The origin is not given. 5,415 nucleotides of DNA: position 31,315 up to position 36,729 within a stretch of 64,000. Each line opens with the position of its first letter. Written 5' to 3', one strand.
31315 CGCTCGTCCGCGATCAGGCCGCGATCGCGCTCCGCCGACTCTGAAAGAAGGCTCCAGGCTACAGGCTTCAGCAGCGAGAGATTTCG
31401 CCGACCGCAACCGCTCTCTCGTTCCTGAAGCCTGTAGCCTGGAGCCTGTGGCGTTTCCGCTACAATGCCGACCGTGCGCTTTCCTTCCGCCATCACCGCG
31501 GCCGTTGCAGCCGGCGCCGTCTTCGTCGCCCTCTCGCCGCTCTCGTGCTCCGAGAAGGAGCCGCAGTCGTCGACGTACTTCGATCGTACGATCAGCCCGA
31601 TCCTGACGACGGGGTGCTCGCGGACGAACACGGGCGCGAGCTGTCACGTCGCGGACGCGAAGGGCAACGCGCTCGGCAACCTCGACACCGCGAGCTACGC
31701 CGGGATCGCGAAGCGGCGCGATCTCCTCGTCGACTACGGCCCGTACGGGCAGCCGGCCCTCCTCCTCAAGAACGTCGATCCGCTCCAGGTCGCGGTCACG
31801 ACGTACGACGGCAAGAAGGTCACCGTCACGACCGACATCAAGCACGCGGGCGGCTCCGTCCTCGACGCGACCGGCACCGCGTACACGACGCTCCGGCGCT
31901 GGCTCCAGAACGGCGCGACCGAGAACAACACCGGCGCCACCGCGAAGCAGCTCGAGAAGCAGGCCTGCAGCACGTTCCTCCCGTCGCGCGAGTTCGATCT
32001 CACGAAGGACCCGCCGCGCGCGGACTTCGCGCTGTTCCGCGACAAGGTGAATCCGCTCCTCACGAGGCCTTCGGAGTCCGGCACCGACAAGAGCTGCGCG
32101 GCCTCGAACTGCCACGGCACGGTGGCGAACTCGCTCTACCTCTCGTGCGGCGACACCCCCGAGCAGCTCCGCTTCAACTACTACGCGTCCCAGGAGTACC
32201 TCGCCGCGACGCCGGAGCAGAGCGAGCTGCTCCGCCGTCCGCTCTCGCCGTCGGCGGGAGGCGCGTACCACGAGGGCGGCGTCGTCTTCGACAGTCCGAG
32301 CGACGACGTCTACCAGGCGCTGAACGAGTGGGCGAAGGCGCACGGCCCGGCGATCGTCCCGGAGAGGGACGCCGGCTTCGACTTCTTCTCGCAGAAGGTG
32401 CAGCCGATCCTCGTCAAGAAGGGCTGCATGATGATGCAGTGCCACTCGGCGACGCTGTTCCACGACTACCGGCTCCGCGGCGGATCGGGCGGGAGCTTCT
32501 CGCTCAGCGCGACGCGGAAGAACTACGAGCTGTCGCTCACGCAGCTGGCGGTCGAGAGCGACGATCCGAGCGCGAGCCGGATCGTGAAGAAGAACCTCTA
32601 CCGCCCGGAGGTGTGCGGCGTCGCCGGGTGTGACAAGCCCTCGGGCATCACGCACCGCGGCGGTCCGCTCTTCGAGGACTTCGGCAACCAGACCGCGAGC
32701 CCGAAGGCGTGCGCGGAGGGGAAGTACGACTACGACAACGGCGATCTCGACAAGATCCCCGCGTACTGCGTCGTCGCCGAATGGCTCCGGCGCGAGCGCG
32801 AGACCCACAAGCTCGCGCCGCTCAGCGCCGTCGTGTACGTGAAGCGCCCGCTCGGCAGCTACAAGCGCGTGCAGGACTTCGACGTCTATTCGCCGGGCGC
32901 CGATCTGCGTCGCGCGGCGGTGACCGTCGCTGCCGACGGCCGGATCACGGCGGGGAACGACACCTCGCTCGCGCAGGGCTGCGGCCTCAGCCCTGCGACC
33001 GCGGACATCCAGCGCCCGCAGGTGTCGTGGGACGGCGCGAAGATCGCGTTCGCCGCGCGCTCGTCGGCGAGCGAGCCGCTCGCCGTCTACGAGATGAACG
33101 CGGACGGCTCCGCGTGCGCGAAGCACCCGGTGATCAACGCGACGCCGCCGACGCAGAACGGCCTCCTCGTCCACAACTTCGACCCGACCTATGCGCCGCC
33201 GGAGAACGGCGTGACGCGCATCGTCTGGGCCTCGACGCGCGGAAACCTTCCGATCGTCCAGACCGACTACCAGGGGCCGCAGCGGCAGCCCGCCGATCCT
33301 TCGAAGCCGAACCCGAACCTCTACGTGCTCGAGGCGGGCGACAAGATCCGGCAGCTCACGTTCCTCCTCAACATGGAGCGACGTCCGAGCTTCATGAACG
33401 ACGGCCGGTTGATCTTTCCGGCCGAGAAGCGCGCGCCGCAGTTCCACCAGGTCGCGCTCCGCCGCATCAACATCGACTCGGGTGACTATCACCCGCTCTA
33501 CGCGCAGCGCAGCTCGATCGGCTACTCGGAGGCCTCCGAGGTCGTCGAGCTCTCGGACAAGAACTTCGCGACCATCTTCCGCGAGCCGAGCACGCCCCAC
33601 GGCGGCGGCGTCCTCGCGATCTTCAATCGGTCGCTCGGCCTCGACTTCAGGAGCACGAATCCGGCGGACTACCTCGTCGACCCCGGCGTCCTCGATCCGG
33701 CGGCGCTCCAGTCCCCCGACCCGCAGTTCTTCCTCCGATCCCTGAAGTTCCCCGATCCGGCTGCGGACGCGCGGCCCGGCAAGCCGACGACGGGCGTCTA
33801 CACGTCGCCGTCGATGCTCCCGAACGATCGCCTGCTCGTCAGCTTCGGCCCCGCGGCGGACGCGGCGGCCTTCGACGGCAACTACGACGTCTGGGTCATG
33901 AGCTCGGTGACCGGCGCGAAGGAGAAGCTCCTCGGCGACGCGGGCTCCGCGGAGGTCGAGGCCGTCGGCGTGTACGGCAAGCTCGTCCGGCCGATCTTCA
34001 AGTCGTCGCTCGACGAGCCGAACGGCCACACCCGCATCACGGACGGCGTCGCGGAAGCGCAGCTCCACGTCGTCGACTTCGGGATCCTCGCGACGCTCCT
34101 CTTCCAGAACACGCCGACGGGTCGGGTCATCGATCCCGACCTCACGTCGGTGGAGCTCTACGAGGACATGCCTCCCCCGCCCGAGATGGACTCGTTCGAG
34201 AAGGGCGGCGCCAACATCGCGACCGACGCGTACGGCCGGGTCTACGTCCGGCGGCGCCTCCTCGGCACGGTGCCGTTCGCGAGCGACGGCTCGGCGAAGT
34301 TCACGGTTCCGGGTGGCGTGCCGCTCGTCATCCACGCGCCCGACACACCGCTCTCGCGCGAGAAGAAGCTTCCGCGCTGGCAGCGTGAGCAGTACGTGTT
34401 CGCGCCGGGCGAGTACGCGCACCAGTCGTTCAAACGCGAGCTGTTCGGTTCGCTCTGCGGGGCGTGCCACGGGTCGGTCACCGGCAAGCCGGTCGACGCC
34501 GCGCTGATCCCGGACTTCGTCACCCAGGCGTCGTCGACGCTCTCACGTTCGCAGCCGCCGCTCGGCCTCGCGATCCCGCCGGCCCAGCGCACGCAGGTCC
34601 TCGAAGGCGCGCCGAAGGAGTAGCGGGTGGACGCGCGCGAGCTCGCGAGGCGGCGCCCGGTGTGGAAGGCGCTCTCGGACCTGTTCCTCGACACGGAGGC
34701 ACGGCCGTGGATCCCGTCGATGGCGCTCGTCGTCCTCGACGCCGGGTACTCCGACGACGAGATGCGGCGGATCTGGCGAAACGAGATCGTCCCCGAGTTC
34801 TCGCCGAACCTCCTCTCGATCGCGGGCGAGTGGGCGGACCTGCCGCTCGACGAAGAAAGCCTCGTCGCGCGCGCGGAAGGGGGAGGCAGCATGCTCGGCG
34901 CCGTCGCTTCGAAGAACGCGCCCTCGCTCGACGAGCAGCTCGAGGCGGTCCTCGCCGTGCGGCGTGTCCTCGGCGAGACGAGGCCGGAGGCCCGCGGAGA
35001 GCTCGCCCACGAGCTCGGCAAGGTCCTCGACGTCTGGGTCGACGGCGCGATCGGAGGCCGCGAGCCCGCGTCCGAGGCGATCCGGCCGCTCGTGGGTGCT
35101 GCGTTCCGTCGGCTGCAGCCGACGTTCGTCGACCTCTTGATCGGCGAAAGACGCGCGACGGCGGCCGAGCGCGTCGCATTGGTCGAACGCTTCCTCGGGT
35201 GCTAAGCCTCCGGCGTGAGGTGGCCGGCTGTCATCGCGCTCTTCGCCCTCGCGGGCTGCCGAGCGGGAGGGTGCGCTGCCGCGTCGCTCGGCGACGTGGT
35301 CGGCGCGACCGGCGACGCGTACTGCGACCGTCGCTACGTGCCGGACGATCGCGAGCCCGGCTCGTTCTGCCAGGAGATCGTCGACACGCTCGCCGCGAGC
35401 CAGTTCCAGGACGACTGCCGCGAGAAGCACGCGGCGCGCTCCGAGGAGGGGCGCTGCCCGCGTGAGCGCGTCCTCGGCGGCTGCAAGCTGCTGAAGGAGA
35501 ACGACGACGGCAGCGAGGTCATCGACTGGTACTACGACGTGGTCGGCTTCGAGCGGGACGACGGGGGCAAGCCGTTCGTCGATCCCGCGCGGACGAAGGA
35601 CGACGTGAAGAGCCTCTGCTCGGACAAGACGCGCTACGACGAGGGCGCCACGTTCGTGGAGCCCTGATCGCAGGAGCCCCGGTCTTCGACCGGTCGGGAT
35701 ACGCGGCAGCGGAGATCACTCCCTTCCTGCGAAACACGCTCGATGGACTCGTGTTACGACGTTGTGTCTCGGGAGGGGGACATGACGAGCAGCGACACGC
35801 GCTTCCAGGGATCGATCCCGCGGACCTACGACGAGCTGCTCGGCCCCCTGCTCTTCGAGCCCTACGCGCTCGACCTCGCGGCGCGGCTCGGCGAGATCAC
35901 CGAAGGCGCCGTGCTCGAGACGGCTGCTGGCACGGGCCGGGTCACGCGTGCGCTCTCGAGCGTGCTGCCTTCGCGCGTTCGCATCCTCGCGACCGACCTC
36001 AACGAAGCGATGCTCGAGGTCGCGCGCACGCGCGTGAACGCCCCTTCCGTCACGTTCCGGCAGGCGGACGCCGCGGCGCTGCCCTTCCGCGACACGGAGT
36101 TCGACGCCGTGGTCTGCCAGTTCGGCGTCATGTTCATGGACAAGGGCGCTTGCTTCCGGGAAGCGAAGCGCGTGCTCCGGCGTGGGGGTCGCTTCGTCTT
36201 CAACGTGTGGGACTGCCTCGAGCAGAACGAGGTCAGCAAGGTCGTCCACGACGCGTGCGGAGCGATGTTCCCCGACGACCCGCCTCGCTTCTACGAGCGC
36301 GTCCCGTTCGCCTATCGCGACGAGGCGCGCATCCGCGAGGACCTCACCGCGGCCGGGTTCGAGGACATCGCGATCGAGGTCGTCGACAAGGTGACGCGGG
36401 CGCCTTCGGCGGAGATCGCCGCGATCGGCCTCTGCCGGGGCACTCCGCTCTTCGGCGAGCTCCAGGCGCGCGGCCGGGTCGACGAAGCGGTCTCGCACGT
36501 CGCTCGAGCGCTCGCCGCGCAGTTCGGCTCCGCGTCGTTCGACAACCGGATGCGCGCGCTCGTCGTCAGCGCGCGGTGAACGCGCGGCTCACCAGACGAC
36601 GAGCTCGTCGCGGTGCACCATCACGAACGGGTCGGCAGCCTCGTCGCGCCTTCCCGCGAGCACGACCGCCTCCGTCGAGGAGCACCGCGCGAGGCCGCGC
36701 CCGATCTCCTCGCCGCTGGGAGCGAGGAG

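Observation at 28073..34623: Hydrazine-synthase-alpha-like heme/propeller operon with no HZS beta/gamma: candidate undescribed envelope redox system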

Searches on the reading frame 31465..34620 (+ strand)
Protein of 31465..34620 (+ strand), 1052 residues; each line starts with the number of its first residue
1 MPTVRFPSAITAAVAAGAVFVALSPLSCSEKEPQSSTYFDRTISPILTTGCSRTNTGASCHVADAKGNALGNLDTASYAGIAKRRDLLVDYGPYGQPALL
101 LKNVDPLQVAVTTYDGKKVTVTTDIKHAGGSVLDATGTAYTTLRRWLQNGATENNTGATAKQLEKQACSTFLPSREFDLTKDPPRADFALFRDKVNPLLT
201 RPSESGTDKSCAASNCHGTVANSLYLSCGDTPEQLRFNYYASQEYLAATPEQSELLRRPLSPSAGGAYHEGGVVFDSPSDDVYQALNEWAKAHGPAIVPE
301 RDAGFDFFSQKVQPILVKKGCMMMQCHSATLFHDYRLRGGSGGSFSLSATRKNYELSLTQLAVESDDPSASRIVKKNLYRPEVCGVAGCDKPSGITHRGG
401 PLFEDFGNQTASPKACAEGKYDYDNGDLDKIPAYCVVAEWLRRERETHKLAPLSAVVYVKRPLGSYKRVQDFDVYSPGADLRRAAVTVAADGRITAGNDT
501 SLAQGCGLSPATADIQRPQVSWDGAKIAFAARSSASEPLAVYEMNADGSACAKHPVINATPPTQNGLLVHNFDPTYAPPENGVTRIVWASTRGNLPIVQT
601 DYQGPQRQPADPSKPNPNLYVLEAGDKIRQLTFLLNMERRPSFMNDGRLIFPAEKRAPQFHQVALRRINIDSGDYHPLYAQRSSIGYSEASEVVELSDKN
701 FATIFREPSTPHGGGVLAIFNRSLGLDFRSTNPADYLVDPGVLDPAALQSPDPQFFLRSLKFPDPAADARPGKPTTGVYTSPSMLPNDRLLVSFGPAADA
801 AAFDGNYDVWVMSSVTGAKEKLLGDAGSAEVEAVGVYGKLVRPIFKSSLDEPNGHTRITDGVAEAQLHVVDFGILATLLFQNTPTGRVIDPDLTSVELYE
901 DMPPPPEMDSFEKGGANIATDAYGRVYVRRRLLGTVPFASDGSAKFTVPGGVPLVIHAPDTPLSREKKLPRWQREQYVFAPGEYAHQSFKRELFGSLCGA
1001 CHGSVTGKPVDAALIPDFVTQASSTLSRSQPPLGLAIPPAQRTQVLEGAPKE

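Call 59: predict_structure(alignment_id=A3)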
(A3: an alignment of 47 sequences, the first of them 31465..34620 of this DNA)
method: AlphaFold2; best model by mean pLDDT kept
length: 1052 residues; sequences in the alignment: 47
mean_pLDDT: 76.9   pTM: 0.81
mean pLDDT of the five models: 76.9, 75.1, 74.3, 72.6, 71.1
residues with pLDDT >= 90: 274; 70-90: 470; 50-70: 210; < 50: 98
segments of 3 or more residues with pLDDT < 50: 1-33, 53-60, 68-70, 159-164, 204-210, 212-214, 324-334, 340-344, 385-391, 754-757
pLDDT, mean of each block of 10 residues (from residue 1): 37 36 38 64 77 45 51 69 69 65 68 76 60 70 79 65 54 73 90 82 49 51 67 88 78 72 60 68 84 75 82 78 44 50 54 78 85 72 46 52 58 82 88 89 91 96 82 91 93 89 95 95 96 94 96 94 82 93 90 72 77 90 89 88 90 87 87 78 72 88 88 88 62 76 72 55 87 93 91 95 94 88 93 95 72 69 89 77 70 91 88 90 89 92 91 89 86 84 83 68 67 56 72 86 77 56
secondary structure, 60 per line:
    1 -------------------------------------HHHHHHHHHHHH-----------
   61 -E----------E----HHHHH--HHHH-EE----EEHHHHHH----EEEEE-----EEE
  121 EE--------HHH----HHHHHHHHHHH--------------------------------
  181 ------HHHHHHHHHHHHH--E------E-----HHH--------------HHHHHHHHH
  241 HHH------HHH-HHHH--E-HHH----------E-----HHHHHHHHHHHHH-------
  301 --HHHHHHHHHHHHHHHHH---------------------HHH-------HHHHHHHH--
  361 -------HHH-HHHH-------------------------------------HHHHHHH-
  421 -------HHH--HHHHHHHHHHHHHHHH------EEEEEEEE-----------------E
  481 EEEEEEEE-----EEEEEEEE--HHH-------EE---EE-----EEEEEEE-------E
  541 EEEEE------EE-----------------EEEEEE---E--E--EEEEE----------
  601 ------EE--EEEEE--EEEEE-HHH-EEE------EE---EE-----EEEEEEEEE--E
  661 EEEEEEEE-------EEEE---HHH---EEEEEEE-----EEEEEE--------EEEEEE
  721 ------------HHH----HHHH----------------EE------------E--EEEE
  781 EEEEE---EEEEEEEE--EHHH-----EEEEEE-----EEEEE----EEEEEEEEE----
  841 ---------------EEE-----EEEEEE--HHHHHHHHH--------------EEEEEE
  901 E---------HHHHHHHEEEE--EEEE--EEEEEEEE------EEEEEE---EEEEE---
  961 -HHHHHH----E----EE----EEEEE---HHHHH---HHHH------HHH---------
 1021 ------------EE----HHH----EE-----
elements in order (helices of 4 or more, strands of 3 or more residues): H38-49 H78-82 H85-88 H98-103 E108-112 E118-122 H138-148 H187-199 H232-243 H254-257 H281-293 H303-319 H351-358 H372-375 H413-419 H433-448 E455-462 E480-488 E494-501 E526-532 E540-545 E571-576 E586-590 E611-615 E618-622 E628-630 E649-657 E660-668 E676-679 E689-695 E701-706 E715-720 H740-743 E777-785 E789-796 E808-813 E819-823 E828-836 E856-858 E864-869 H872-880 E895-901 H911-917 E918-921 E924-927 E930-937 E944-949 E953-957 H962-967 E983-987 H991-995 H999-1002

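Call 61: fold_search(model_id=the predicted structure, library=pdb)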
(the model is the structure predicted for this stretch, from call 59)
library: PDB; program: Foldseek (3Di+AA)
matches with E <= 10: 834; with E <= 0.001: 150
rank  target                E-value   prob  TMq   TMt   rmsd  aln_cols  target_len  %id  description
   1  5c2v_A                6.7e-22  1.00  0.34  0.46   7.3       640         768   15  Kuenenia stuttgartiensis Hydrazine Synthase (released 2015-10-14)
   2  5c2v_D                2.9e-21  1.00  0.35  0.47   6.2       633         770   16  Kuenenia stuttgartiensis Hydrazine Synthase (released 2015-10-14)
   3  4r40_A                4.2e-11  1.00  0.22  0.53   7.1       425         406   14  Crystal Structure of TolB/Pal complex from Yersinia pestis. (released 2014-09-03)
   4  8vrt_B                1.6e-06  1.00  0.21  0.39   8.0       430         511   10  The structure of LSD1-CoREST-HDAC1 in complex with KBTBD4R313PRR mutant (released 2024-11-27)
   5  9kvw                  3.6e-06  1.00  0.20  0.62   7.2       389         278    8  Crystal Structures of Keap1-compound complexes (released 2025-12-10)
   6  5nkp_B                3.6e-06  1.00  0.21  0.62   6.9       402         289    9  Crystal structure of the human KLHL3 Kelch domain in complex with a WNK3 peptide (released 2017-05-03)
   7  1k32_A                4.2e-06  1.00  0.13  0.14  26.3       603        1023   10  Crystal structure of the tricorn protease (released 2001-12-05)
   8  7qun_B                4.4e-06  1.00  0.20  0.28  21.9       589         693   10  CryoEM structure of mammalian AAP in complex with Meropenem (released 2022-11-16)
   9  9oz1_A                4.6e-06  1.00  0.18  0.24  21.8       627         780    7  Cryo-EM structure of chicken ROS1 in apo-state. Cryo-EM refinement is focused on the "leg" region of chicken ROS1. (released 2026-02-25)
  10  1yr2                  6.6e-06  1.00  0.17  0.25  24.6       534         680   10  Structural and Mechanistic Analysis of Two Prolyl Endopeptidases: Role of Inter-Domain Dynamics in Catalysis and Specifi (released 2005-03-15)
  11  2bkl_B                7.6e-06  1.00  0.18  0.26  18.7       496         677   11  Structural and Mechanistic Analysis of Two Prolyl Endopeptidases: Role of Inter-Domain Dynamics in Catalysis and Speci (released 2005-03-09)
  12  1ve7_A                8.4e-06  1.00  0.18  0.30  18.9       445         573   12  Crystal structure of an acylpeptide hydrolase/esterase from Aeropyrum pernix K1 in complex with p-nitrophenyl phosphat (released 2004-11-02)
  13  6igr_C                1.2e-05  1.00  0.18  0.30   5.3       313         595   13  Crystal structure of S9 peptidase (S514A mutant in inactive state) from Deinococcus radiodurans R1 (released 2018-11-14)
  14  9s6b_D                1.3e-05  1.00  0.16  0.27  17.1       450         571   10  Aeropyrum pernix acylaminoacyl peptidase co-crystallized with meropenem. (released 2025-10-22)
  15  3o4j_B                1.7e-05  1.00  0.16  0.26  16.5       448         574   11  Structure and Catalysis of Acylaminoacyl Peptidase (released 2010-11-17)
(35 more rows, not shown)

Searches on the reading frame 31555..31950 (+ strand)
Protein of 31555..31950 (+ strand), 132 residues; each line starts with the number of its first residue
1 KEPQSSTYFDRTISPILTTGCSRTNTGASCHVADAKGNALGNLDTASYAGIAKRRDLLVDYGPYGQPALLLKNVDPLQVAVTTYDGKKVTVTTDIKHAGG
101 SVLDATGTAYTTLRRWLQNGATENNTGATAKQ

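Call 62: search_protein_families(library=pfam, proteins=[window:31555-31950:+], max_evalue=10)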
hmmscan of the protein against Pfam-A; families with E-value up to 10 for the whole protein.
window:31555-31950:+ (132 aa): 1 family
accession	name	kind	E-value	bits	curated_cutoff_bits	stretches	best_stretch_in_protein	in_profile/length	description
PF08527.15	PAD_M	-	0.21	11.6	24.8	1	60-109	26-77/159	Protein-arginine deiminase (PAD) middle domain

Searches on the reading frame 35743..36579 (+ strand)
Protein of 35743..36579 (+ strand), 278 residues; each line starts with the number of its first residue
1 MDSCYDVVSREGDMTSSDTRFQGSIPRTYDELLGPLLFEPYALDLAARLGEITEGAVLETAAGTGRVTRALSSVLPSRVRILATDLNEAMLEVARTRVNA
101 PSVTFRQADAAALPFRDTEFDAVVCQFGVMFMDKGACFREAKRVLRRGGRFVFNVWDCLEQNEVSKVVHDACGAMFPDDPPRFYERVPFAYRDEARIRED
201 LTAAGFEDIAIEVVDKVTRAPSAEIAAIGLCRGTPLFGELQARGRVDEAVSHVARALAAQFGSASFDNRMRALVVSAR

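Call 9: search_protein_families(library=pfam, proteins=[window:35743-36579:+], max_evalue=0.01)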
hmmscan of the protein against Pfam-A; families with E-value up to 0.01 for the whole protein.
window:35743-36579:+ (278 aa): 9 families
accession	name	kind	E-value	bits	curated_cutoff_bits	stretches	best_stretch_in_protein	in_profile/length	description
PF08241.18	Methyltransf_11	-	1.9e-21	76.9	21.2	1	58-153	1-95/95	Methyltransferase domain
PF13649.12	Methyltransf_25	-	1.1e-20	74.5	27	1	57-149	1-97/97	Methyltransferase domain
PF01209.24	Ubie_methyltran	-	9.6e-16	58.3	20.1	1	54-152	48-150/233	ubiE/COQ5 methyltransferase family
PF13847.12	Methyltransf_31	-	8.5e-14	51.9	27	1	56-157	6-113/145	Methyltransferase domain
PF08242.18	Methyltransf_12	-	1e-09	39.4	30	1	58-151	1-98/98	Methyltransferase domain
PF13489.12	Methyltransf_23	-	0.00025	21.2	27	1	44-208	11-161/164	Methyltransferase domain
PF05148.21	Methyltransf_8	-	0.00059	20.2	27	1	102-151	105-154/219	Hypothetical methyltransferase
PF01728.25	FtsJ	-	0.0044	17.4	24.1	0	54-128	22-100/181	FtsJ-like methyltransferase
PF05175.20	MTS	-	0.0058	16.7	23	0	46-152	24-137/170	Methyltransferase small domain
